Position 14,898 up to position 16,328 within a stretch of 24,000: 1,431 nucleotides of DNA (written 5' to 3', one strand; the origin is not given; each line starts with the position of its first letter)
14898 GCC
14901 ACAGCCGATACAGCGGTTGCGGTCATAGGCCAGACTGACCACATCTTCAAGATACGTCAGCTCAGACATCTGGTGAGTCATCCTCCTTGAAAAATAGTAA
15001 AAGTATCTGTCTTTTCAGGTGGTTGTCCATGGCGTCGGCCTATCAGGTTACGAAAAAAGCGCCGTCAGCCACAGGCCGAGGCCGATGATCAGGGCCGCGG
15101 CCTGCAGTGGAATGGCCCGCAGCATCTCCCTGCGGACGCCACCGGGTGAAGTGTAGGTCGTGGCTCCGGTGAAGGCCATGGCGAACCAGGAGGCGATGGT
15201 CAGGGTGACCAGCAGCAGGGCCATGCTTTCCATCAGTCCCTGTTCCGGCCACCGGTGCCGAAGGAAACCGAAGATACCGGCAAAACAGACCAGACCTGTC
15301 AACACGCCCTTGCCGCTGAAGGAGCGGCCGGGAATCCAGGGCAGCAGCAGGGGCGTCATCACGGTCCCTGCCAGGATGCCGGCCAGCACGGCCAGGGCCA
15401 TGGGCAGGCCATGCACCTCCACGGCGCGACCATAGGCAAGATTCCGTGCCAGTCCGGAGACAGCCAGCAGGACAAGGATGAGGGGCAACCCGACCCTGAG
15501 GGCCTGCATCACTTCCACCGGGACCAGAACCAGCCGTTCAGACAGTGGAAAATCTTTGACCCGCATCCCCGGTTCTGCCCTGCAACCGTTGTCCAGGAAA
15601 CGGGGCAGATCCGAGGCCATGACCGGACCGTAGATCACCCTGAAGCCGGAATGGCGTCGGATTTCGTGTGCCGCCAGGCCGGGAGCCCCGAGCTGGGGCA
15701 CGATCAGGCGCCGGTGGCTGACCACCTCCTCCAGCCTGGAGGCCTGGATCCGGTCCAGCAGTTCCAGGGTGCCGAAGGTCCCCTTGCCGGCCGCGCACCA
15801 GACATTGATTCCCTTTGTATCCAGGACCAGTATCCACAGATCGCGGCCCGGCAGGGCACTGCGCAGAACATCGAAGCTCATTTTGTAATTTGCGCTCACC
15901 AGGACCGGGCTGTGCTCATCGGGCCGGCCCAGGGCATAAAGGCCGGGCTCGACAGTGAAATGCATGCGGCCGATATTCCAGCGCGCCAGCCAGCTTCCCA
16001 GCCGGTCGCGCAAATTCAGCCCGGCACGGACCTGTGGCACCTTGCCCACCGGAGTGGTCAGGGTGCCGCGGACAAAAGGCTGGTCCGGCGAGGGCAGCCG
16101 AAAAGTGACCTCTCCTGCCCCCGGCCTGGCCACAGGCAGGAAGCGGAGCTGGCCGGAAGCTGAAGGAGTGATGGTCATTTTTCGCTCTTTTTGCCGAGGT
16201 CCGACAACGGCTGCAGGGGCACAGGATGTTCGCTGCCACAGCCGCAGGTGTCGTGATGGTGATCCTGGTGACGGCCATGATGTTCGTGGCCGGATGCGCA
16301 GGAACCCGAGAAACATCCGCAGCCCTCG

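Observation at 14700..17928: hgcAB sits inside a four-gene operon with an ArsR/CadC-type sensor and a translationally coupled thiol-rich permease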

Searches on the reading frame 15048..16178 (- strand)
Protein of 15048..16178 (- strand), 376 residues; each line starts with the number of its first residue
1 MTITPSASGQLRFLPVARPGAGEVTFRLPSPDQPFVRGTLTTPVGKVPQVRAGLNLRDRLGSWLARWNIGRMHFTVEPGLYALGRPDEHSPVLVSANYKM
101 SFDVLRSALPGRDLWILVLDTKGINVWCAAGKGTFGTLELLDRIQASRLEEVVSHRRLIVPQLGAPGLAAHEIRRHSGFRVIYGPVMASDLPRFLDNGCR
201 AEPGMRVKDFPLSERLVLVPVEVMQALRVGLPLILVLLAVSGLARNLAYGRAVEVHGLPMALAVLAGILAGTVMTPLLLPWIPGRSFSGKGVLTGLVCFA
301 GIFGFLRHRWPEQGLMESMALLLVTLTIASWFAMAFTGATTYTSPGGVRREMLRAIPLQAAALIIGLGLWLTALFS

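Call 4: search_protein_families(library=pfam, proteins=[window:15048-16178:-], max_evalue=0.01)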
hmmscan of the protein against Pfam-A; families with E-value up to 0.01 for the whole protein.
window:15048-16178:- (376 aa): 1 family
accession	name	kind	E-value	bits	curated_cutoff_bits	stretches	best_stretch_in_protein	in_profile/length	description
PF03599.22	CdhD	-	1.2e-10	41.2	24.8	1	74-190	266-382/387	CO dehydrogenase/acetyl-CoA synthase delta subunit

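Call 5: search_protein_families(library=ncbifam, proteins=[window:15048-16178:-], max_evalue=0.01)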
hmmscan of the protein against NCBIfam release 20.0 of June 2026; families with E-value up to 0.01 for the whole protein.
window:15048-16178:- (376 aa): 3 families
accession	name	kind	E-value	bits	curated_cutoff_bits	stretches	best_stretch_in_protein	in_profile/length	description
NF040863.1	HgcA_corrinoid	equivalog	1.6e-131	438.3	275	1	47-374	1-323/325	mercury methylation corrinoid protein HgcA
NF043039.1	HgcAB_like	equivalog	6.1e-56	190.5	285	1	72-341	12-277/350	HgcAB-like fusion protein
NF003195.0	PRK04165.1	equivalog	6.8e-19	68.1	306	1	74-197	322-445/450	acetyl-CoA decarbonylase/synthase complex subunit gamma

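Call 13: find_encoding_contigs(protein=window:15048-16178:-, flank=10000, max_places=6)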
Protein window:15048-16178:- (376 aa): no gene with exactly this product is on record in the collection.

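Call 14: find_homologous_proteins(query=window:15048-16178:-, max_evalue=1e-20)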
Query window:15048-16178:- (376 aa): 8000 proteins with E <= 1e-20 among 8000 candidates; the best 120 are listed.
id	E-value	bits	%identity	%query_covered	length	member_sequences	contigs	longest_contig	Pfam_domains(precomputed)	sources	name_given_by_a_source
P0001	3.2e-245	831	100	100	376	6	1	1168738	PF03599.23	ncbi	ncbi:mercury methylation corrinoid protein HgcA [Thermodesulfobacteriota bacterium B35]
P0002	1.9e-167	575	72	98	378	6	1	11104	PF03599.23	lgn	-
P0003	4.3e-167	574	71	98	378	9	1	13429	PF03599.23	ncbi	-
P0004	2.9e-161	555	69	100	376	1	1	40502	PF03599.23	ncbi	-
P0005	9.2e-148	510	65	98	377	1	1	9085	PF03599.23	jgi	jgi:acetyl-CoA decarbonylase/synthase complex subunit gamma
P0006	1.0e-141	491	63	96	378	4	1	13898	PF03599.23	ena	-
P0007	1.3e-141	490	65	95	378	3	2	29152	PF03599.23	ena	-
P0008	5.3e-141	488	60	99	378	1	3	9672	PF03599.23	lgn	-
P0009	2.1e-140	486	59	97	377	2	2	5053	PF03599.23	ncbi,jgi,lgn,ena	-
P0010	2.6e-140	486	62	96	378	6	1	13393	PF03599.23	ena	-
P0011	2.5e-139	483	62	97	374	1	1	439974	PF03599.23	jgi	jgi:CO dehydrogenase/acetyl-CoA synthase delta subunit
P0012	8.3e-139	481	61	97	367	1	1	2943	PF03599.23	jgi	jgi:acetyl-CoA decarbonylase/synthase complex subunit gamma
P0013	5.0e-138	478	61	97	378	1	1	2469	PF03599.23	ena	-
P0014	1.5e-137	477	61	98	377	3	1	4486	PF03599.23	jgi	-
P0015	2.4e-137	476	61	96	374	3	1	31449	PF03599.23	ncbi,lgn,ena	-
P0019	6.7e-137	475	60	99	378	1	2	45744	PF03599.23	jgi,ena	-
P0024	2.9e-136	473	59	98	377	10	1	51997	PF03599.23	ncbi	-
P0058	1.4e-130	454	56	100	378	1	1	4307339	PF03599.23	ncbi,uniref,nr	ncbi:hypothetical protein DGMP_21300 [Desulfomarina profundi]|uniref:CO dehydrogenase/acetyl-CoA syn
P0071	3.7e-123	429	56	96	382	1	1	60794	PF03599.23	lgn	-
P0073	2.0e-122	427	59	92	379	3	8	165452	PF03599.23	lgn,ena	-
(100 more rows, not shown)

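Call 16: find_related_loci(query=A1, collection=genome_contigs, flank=6000)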
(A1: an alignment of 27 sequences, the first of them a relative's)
Query A1 (376 aa) in genome_contigs; peptide patterns used: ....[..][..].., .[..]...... (x = any residue, [..] = any of these).
600 stretches matched a pattern (row limit reached: there are more); 592 encode a relative of the query (tblastn E <= 1e-3); the best 80 are kept; 80 distinct loci.
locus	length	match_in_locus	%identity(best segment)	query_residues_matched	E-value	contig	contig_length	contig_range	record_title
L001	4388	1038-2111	54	19-375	5e-123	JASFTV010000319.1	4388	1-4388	MAG: Desulfobacteraceae bacterium isolate D1103U20metaG_sub_Bin_336 D1103U20metaG_FD_scaffold_8725_c1, whole genome shot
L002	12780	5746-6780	55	32-375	1e-118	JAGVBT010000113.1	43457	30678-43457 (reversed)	MAG: Deltaproteobacteria bacterium isolate DeMMO6_17 c_000000078011, whole genome shotgun sequence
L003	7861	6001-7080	55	19-376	1e-115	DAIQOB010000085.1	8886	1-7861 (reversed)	MAG TPA_asm: Syntrophobacteraceae bacterium isolate CTOTU7685 NODE_12343_length_8886_cov_4.261918, whole genome shotgun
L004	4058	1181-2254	52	19-375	2e-116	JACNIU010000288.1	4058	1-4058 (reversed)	MAG: Desulfobacterales bacterium isolate NIOZ-UU19 NIOZ-UU_NODE_30081_length_4058_cov_14.4926, whole genome shotgun sequ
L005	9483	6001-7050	54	28-375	1e-114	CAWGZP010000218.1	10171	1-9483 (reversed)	MAG: uncultured delta proteobacterium isolate MFD02138.bin.2.17 genome assembly, contig: contig_67925, whole genome shot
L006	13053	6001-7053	53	28-375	1e-113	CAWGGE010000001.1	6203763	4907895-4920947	MAG: uncultured delta proteobacterium isolate MFD01828.bin.2.72 genome assembly, contig: contig_14663, whole genome shot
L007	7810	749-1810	53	23-375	4e-113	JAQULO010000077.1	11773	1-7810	MAG: Syntrophales bacterium isolate STD1_132 NODE_14862_length_11773_cov_3.477503_Sandtown_D1, whole genome shotgun sequ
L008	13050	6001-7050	55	28-375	3e-113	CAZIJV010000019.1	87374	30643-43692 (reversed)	MAG TPA_asm: uncultured Syntrophobacter sp. isolate SRP239243_co1_430 genome assembly, contig: NODE_232_length_87374_cov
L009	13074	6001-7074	52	19-375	2e-112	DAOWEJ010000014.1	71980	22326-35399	MAG TPA_asm: Deltaproteobacteria bacterium isolate CSMAG_1936 CSMAG_1936_k141_514737_length_71980_cov_18.0811, whole gen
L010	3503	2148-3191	53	29-375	1e-113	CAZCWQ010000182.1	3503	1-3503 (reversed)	MAG TPA_asm: uncultured Desulfobacterales bacterium isolate SRP323688_co1_279 genome assembly, contig: NODE_35092_length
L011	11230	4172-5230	53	21-373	3e-111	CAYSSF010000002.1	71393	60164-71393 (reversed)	MAG TPA_asm: uncultured Syntrophaceae bacterium isolate SRP062349_co5_36 genome assembly, contig: NODE_52_length_71393_c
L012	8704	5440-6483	53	29-375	9e-111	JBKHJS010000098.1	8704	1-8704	MAG: Desulfobacterales bacterium isolate D5M12_14 NODE_3906_length_8704_cov_31.568736, whole genome shotgun sequence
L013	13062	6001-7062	53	23-375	7e-111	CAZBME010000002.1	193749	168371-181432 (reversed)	MAG TPA_asm: uncultured Syntrophaceae bacterium isolate SRP302447_co2_781 genome assembly, contig: NODE_236_length_19374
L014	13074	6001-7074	50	19-375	2e-110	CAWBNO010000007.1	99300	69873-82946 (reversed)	MAG: uncultured delta proteobacterium isolate MFD09779.bin.1.88 genome assembly, contig: contig_13051, whole genome shot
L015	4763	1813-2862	53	23-371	3e-110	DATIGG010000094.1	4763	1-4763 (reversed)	MAG TPA_asm: Thermodesulfobacteriota bacterium isolate SMAG_U16415 k141_1104473, whole genome shotgun sequence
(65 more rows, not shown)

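Call 18: find_encoding_contigs(protein=P0002, flank=6000, max_places=2)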
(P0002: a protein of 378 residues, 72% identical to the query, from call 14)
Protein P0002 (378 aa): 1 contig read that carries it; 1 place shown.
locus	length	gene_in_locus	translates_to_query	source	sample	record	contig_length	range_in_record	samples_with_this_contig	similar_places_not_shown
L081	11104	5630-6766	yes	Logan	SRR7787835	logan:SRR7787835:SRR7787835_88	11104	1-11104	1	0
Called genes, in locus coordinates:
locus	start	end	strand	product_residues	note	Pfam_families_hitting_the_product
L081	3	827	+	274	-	?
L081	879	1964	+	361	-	PF13493:DUF4118, PF00512:HisKA, PF02518:HATPase_c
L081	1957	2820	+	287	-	PF04116:FA_hydroxylase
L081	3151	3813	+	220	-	PF13493:DUF4118, PF00512:HisKA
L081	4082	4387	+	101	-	PF01022:HTH_5, PF12840:HTH_20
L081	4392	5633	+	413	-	PF03773:ArsP_1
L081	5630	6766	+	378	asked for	PF03599:CdhD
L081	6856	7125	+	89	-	PF25160:LdpA_Fe-S-bd (faint), PF13237:Fer4_10, PF12837:Fer4_6 (weak), PF14697:Fer4_21 (weak), PF00037:Fer4 (weak), PF12838:Fer4_7, PF13187:Fer4_9, PF00037:Fer4 (weak), +4 more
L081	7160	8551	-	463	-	PF22694:CtpB_N-like, PF00595:PDZ, PF13180:PDZ_2, PF17820:PDZ_6, PF03572:Peptidase_S41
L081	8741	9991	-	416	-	PF01551:Peptidase_M23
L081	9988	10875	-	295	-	PF18075:FtsX_ECD, PF02687:FtsX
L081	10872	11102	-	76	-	?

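Call 19: find_encoding_contigs(protein=P0004, flank=6000, max_places=2)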
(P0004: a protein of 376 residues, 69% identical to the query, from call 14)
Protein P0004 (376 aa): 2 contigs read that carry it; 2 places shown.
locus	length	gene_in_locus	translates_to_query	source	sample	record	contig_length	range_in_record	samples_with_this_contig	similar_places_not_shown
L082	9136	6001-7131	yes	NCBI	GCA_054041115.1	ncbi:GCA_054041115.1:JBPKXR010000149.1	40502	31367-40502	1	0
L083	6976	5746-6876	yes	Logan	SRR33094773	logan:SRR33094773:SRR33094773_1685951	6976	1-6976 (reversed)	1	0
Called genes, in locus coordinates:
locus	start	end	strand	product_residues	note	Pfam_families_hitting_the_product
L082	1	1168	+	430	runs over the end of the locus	PF01590:GAF (weak), PF13185:GAF_2 (faint), PF00512:HisKA, PF02518:HATPase_c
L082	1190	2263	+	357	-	PF13493:DUF4118, PF00512:HisKA, PF02518:HATPase_c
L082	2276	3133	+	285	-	PF04116:FA_hydroxylase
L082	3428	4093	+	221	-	PF13493:DUF4118 (weak), PF00512:HisKA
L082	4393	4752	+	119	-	PF01022:HTH_5, PF12840:HTH_20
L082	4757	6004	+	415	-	PF03773:ArsP_1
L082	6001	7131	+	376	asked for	PF03599:CdhD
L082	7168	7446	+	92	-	PF13183:Fer4_8 (faint), PF25160:LdpA_Fe-S-bd (faint), PF13237:Fer4_10, PF12837:Fer4_6 (weak), PF14697:Fer4_21 (weak), PF12838:Fer4_7, PF13187:Fer4_9, PF00037:Fer4 (weak), +3 more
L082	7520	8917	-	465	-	PF22694:CtpB_N-like, PF00595:PDZ, PF13180:PDZ_2, PF17820:PDZ_6, PF03572:Peptidase_S41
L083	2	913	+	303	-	?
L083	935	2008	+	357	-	PF13493:DUF4118, PF00512:HisKA, PF02518:HATPase_c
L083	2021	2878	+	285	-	PF04116:FA_hydroxylase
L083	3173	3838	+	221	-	PF13493:DUF4118 (weak), PF00512:HisKA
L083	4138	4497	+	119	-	PF01022:HTH_5, PF12840:HTH_20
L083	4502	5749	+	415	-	PF03773:ArsP_1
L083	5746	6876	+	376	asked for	PF03599:CdhD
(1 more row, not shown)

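Call 20: find_encoding_contigs(protein=P0005, flank=6000, max_places=2)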
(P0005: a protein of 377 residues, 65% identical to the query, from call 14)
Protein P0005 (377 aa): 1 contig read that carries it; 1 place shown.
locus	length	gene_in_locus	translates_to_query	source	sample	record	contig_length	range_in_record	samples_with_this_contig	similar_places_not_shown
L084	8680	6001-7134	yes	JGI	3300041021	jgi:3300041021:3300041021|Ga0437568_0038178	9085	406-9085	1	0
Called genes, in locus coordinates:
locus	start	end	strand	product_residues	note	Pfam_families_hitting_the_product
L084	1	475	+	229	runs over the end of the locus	PF00528:BPD_transp_1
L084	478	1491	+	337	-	PF00005:ABC_tran, PF02463:SMC_N (faint), PF13304:AAA_21 (weak)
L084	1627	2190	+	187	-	PF04011:LemA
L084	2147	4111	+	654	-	PF09972:DUF2207, PF20990:DUF2207_C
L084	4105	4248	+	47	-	-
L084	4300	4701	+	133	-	PF01022:HTH_5, PF12840:HTH_20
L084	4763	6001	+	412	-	PF03773:ArsP_1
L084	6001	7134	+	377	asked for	PF03599:CdhD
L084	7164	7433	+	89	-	PF13183:Fer4_8 (faint), PF13237:Fer4_10 (weak), PF12837:Fer4_6 (weak), PF14697:Fer4_21, PF00037:Fer4 (weak), PF12838:Fer4_7, PF13187:Fer4_9, PF00037:Fer4 (weak), +6 more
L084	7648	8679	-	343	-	?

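Call 21: find_encoding_contigs(protein=P0007, flank=5000, max_places=1)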
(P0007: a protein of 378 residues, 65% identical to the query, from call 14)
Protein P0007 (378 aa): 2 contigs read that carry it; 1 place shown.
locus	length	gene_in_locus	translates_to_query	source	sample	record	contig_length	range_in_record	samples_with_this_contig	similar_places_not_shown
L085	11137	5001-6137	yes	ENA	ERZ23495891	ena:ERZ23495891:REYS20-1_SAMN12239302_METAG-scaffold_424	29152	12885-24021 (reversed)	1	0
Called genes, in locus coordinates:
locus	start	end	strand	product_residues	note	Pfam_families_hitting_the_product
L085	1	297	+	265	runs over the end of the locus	PF01553:Acyltransferase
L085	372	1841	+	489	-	PF02310:B12-binding, PF04055:Radical_SAM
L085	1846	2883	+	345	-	PF04055:Radical_SAM, PF13186:SPASM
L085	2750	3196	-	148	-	-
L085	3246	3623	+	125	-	PF12840:HTH_20, PF01022:HTH_5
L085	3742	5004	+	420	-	PF03773:ArsP_1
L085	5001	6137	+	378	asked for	PF03599:CdhD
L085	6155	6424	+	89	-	PF13237:Fer4_10 (weak), PF12837:Fer4_6 (weak), PF14697:Fer4_21 (weak), PF00037:Fer4 (weak), PF12797:Fer4_2 (weak), PF12838:Fer4_7, PF13187:Fer4_9, PF00037:Fer4 (weak), +6 more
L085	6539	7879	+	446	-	PF02254:TrkA_N, PF02080:TrkA_C, PF02254:TrkA_N, PF02080:TrkA_C (weak)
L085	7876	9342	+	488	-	PF02386:TrkH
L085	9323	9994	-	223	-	PF08238:Sel1 (faint)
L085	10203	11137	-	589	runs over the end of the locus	PF02195:ParB_N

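Call 22: find_encoding_contigs(protein=P0011, flank=5000, max_places=1)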
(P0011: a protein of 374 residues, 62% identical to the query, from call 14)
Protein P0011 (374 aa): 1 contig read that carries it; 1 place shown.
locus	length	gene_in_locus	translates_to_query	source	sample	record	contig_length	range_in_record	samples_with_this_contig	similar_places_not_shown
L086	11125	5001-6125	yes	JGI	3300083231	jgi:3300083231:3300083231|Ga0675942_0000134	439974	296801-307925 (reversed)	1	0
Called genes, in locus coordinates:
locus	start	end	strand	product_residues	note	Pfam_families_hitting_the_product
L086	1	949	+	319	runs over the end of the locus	PF12974:Phosphonate-bd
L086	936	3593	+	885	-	PF00672:HAMP, PF13426:PAS_9, PF00989:PAS, PF13188:PAS_8, PF08447:PAS_3, PF08448:PAS_4, PF13426:PAS_9, PF00512:HisKA, +2 more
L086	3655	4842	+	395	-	PF00072:Response_reg, PF13487:HD_5, PF01966:HD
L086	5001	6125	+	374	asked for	PF03599:CdhD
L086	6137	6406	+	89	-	PF13183:Fer4_8 (faint), PF13237:Fer4_10 (weak), PF12837:Fer4_6 (weak), PF14697:Fer4_21, PF00037:Fer4 (weak), PF12838:Fer4_7, PF13187:Fer4_9, PF00037:Fer4 (weak), +5 more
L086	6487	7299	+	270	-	-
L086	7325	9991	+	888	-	PF00672:HAMP (weak), PF13426:PAS_9, PF00989:PAS, PF13188:PAS_8, PF13426:PAS_9, PF00512:HisKA, PF02518:HATPase_c, PF00072:Response_reg, +3 more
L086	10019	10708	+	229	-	PF01863:YgjP-like, PF10263:SprT-like (weak)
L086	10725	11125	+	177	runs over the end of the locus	PF00881:Nitroreductase, PF14512:TM1586_NiRdase, PF00881:Nitroreductase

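Call 23: find_encoding_contigs(protein=P0058, flank=5000, max_places=1)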
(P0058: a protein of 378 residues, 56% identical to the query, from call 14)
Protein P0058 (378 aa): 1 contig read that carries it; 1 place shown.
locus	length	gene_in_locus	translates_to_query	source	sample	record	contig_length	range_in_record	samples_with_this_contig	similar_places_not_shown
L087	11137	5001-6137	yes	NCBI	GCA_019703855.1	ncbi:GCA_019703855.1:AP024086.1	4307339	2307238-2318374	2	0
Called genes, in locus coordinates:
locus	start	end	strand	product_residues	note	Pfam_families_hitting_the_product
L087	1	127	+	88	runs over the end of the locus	PF09851:SHOCT (weak)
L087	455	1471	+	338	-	PF07719:TPR_2 (faint), PF13428:TPR_14 (faint), PF13432:TPR_16 (faint), PF23914:TPR_CcmH_CycH (weak), PF00515:TPR_1 (faint), PF13181:TPR_8 (faint), PF14559:TPR_19 (faint), PF13414:TPR_11 (faint), +2 more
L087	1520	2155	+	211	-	PF04542:Sigma70_r2, PF08281:Sigma70_r4_2, PF04545:Sigma70_r4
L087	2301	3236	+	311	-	-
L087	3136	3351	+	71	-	-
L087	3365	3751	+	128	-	PF01022:HTH_5, PF12840:HTH_20 (weak)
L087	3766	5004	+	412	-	PF03773:ArsP_1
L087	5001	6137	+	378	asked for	PF03599:CdhD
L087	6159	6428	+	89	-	PF13534:Fer4_17 (faint), PF25160:LdpA_Fe-S-bd (faint), PF12837:Fer4_6 (weak), PF13237:Fer4_10, PF14697:Fer4_21, PF00037:Fer4 (weak), PF12838:Fer4_7, PF13187:Fer4_9, +5 more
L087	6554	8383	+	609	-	PF00069:Pkinase, PF03109:ABC1 (faint), PF07714:PK_Tyr_Ser-Thr, PF03781:FGE-sulfatase (weak)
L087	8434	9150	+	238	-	PF00481:PP2C, PF13672:PP2C_2, PF07228:SpoIIE (faint)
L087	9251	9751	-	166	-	-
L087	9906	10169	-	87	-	PF09851:SHOCT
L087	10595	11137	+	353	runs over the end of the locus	-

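Call 51: search_solved_structures(query=window:15048-16178:-, max_evalue=0.001)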
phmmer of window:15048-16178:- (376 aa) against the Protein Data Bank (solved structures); distinct sequences matched with E-value up to 0.001: 4.
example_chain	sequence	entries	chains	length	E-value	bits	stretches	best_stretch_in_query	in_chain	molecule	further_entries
2h9a_A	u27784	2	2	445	3.2e-08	36.2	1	74-195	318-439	Carbon monoxide dehydrogenase corrinoid/iron-sulfur protein, gamma subunit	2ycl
4c1n_A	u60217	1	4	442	3.5e-08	36.1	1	74-195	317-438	CARBON MONOXIDE DEHYDROGENASE CORRINOID/IRON-SULFUR PROTEIN, GAMMA SUBUNIT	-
4djd_C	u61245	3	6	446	5.7e-06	28.8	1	71-194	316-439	Corrinoid/iron-sulfur protein large subunit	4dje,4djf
9fzy_F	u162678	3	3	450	1.8e-05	27.2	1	73-162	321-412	Corrinoid iron-sulfur protein large subunit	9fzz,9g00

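Call 66: find_encoding_contigs(protein=P0071, flank=4000, max_places=1)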
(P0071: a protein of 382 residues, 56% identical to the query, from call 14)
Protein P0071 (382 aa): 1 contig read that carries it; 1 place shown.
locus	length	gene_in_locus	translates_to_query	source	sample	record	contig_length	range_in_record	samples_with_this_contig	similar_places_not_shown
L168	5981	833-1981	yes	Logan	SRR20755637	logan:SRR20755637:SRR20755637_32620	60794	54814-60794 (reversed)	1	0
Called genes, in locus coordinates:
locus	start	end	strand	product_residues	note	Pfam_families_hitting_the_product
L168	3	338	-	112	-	?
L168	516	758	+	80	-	-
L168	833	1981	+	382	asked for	PF03599:CdhD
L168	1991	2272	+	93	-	PF13484:Fer4_16 (faint), PF12797:Fer4_2 (weak), PF13237:Fer4_10, PF00037:Fer4, PF12837:Fer4_6, PF14697:Fer4_21, PF12838:Fer4_7, PF13187:Fer4_9, +3 more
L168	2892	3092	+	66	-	PF00313:CSD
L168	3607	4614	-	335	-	PF00072:Response_reg, PF00990:GGDEF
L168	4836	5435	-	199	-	PF02954:HTH_8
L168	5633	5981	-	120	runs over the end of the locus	-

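Call 67: find_encoding_contigs(protein=P0073, flank=4000, max_places=1)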
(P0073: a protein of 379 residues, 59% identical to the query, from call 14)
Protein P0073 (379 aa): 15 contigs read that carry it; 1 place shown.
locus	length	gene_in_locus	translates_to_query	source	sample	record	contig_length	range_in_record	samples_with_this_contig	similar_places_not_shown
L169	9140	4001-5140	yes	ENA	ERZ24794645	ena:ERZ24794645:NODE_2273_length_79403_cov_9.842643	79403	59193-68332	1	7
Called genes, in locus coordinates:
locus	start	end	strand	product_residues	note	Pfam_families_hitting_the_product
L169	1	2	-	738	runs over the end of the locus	PF00862:GT-B_Sucrose_synth, PF13439:Glyco_transf_4, PF13579:Glyco_trans_4_4, PF00534:Glycos_transf_1, PF13692:Glyco_trans_1_4, PF05116:S6PP, PF08282:Hydrolase_3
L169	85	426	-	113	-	-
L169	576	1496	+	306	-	PF00294:PfkB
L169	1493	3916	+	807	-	PF24861:SUS_N, PF24862:SUS_EPBD, PF00862:GT-B_Sucrose_synth, PF00534:Glycos_transf_1, PF13692:Glyco_trans_1_4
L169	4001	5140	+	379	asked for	PF03599:CdhD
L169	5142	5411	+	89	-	PF12838:Fer4_7 (weak), PF13187:Fer4_9, PF13237:Fer4_10, PF00037:Fer4, PF12797:Fer4_2, PF12837:Fer4_6, PF13459:Fer4_15 (weak), PF14697:Fer4_21, +6 more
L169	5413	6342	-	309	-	PF00291:PALP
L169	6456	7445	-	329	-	PF00132:Hexapep (faint)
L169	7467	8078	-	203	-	PF23914:TPR_CcmH_CycH (weak), PF13414:TPR_11 (faint), PF13431:TPR_17 (faint), PF13432:TPR_16 (faint), PF13428:TPR_14 (faint), PF00515:TPR_1, PF07719:TPR_2 (weak), PF13424:TPR_12 (weak), +5 more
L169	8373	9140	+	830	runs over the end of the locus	PF00343:Phosphorylase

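Call 68: find_encoding_contigs(protein=P0024, flank=4000, max_places=1)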
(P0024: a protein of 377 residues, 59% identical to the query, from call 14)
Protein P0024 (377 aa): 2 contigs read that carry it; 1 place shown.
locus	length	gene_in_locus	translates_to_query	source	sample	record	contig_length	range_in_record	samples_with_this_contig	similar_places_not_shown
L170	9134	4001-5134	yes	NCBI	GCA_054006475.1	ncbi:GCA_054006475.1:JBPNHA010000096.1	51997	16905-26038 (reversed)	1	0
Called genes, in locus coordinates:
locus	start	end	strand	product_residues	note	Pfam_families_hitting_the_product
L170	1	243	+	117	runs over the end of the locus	PF02452:PemK_toxin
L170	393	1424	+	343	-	PF13483:Lactamase_B_3, PF12706:Lactamase_B_2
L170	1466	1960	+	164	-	PF02870:Methyltransf_1N, PF01035:DNA_binding_1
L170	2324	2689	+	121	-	PF12840:HTH_20, PF01022:HTH_5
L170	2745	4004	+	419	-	PF03773:ArsP_1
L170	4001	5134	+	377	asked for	PF03599:CdhD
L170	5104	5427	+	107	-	PF00037:Fer4, PF12797:Fer4_2 (weak), PF12837:Fer4_6, PF13237:Fer4_10, PF14697:Fer4_21, PF12838:Fer4_7, PF13187:Fer4_9, PF00037:Fer4 (weak), +7 more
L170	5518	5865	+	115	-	PF18505:DUF5619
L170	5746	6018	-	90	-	-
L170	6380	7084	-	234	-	PF13505:OMP_b-brl (faint), PF05275:CopB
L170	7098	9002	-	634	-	PF07732:Cu-oxidase_3, PF00394:Cu-oxidase, PF07731:Cu-oxidase_2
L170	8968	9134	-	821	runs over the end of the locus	PF04945:YHS, PF19335:HMBD, PF00122:E1-E2_ATPase, PF00702:Hydrolase, PF12710:HAD (faint), PF08282:Hydrolase_3 (faint)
